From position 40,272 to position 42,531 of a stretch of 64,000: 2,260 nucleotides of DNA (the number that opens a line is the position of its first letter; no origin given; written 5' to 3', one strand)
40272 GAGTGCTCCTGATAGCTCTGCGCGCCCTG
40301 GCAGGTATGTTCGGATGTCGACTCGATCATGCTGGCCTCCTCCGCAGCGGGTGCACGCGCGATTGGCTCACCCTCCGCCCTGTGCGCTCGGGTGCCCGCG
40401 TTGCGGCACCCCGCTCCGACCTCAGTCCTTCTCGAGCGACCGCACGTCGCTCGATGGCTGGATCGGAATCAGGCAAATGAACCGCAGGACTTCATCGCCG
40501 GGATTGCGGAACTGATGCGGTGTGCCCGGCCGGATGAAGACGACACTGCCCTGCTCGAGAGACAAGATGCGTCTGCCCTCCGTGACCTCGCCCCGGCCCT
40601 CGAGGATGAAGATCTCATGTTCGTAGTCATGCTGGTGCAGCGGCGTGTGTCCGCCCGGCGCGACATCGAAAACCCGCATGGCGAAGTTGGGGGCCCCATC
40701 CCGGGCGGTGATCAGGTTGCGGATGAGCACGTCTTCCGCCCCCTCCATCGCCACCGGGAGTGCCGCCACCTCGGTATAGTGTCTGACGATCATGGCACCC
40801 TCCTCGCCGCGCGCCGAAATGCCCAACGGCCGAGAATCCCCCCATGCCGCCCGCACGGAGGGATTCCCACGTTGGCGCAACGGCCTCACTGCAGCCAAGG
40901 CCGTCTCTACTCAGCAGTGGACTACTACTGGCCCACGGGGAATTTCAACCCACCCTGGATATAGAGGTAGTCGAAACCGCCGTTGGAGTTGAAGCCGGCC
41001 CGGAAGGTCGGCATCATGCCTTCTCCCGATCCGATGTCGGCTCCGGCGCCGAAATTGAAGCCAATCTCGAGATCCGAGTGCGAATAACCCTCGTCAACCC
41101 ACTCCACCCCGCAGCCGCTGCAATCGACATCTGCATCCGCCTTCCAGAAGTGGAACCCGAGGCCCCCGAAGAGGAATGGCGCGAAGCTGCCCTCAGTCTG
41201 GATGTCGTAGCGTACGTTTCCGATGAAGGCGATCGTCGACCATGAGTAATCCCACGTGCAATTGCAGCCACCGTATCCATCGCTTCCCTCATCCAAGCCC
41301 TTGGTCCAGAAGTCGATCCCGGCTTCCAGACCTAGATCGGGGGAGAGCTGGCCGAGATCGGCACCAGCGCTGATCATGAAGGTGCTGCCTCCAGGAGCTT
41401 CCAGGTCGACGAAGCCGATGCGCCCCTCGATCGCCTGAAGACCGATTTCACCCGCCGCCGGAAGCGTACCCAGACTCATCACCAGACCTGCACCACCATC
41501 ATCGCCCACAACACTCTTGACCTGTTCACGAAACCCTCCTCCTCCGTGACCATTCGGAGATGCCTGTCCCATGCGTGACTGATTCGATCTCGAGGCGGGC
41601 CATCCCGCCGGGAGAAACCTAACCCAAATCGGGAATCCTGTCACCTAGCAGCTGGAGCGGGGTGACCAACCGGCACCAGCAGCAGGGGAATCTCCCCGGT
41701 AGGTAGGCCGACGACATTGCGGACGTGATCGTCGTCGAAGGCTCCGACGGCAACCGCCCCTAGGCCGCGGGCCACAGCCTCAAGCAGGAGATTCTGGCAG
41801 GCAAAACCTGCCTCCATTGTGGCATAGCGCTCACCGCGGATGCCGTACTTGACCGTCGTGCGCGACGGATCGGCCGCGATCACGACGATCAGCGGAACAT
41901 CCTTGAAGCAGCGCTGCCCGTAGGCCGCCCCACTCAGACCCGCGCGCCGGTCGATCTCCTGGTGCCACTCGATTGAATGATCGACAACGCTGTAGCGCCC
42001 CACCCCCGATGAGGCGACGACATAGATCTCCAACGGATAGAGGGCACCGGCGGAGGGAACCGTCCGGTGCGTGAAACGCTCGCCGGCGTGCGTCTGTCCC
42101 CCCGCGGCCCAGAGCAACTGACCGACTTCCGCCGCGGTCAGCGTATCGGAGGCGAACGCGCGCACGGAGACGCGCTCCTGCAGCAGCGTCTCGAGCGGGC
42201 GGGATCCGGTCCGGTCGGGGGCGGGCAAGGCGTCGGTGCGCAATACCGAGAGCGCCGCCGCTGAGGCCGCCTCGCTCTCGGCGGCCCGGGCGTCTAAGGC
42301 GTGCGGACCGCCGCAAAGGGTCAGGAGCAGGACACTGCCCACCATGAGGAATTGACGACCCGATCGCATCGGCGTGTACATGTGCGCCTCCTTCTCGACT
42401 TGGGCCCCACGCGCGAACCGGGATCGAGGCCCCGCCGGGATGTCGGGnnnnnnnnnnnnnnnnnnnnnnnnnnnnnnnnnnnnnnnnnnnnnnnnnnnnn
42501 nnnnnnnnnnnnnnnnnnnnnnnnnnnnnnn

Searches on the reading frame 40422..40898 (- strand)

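Call 40: search_protein_families(library=pfam, proteins=[window:40422-40898:-])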
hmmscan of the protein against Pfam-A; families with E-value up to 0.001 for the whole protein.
window:40422-40898:- (158 aa): 5 families
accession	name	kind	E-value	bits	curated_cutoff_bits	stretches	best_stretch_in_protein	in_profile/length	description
PF07883.17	Cupin_2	-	4.5e-19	68.4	27.2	1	76-143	2-69/70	Cupin domain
PF02311.25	AraC_binding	-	4.6e-08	33.3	21.1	1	81-141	12-72/135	AraC-like ligand binding domain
PF12973.13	Cupin_7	-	1.3e-05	25.4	27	1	74-145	35-103/105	ChrR Cupin-like domain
PF01050.24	MannoseP_isomer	-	1.8e-05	25.4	23.6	1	69-141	25-98/116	Mannose-6-phosphate isomerase C-terminal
PF00190.28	Cupin_1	-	3.2e-05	24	22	1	74-142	35-112/151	Cupin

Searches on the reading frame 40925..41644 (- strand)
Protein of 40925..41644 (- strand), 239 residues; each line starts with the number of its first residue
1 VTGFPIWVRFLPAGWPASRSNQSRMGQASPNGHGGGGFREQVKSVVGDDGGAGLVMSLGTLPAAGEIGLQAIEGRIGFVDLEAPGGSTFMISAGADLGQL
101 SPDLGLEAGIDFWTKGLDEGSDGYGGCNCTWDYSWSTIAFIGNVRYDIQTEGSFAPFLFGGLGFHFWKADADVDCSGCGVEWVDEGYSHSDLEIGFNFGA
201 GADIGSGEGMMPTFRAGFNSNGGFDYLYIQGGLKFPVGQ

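Call 40: search_protein_families(library=pfam, proteins=[window:40925-41644:-])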
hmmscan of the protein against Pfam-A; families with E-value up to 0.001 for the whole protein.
window:40925-41644:- (239 aa): 1 family
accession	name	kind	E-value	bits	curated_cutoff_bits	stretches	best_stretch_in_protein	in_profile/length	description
PF13505.12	OMP_b-brl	-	2.5e-06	28.2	28.7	1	72-208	24-142/175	Outer membrane protein beta-barrel domain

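Call 48: search_protein_families(library=padloc, proteins=[window:40925-41644:-])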
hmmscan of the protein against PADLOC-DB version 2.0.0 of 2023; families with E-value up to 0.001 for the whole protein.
window:40925-41644:- (239 aa): 0 families

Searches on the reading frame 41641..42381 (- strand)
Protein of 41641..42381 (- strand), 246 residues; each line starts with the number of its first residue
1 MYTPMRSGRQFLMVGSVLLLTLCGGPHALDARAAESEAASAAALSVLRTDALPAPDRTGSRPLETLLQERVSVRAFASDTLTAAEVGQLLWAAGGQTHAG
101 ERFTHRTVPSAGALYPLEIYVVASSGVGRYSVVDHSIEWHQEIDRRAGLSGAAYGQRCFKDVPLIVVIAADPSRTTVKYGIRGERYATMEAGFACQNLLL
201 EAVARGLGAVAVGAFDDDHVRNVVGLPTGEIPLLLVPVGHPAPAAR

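Call 40: search_protein_families(library=pfam, proteins=[window:41641-42381:-])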
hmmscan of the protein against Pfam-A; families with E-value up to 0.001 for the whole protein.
window:41641-42381:- (246 aa): 1 family
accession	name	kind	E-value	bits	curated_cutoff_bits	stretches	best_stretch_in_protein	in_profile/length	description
PF00881.29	Nitroreductase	-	2.4e-32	112.9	23.5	1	68-240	2-167/167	Nitroreductase family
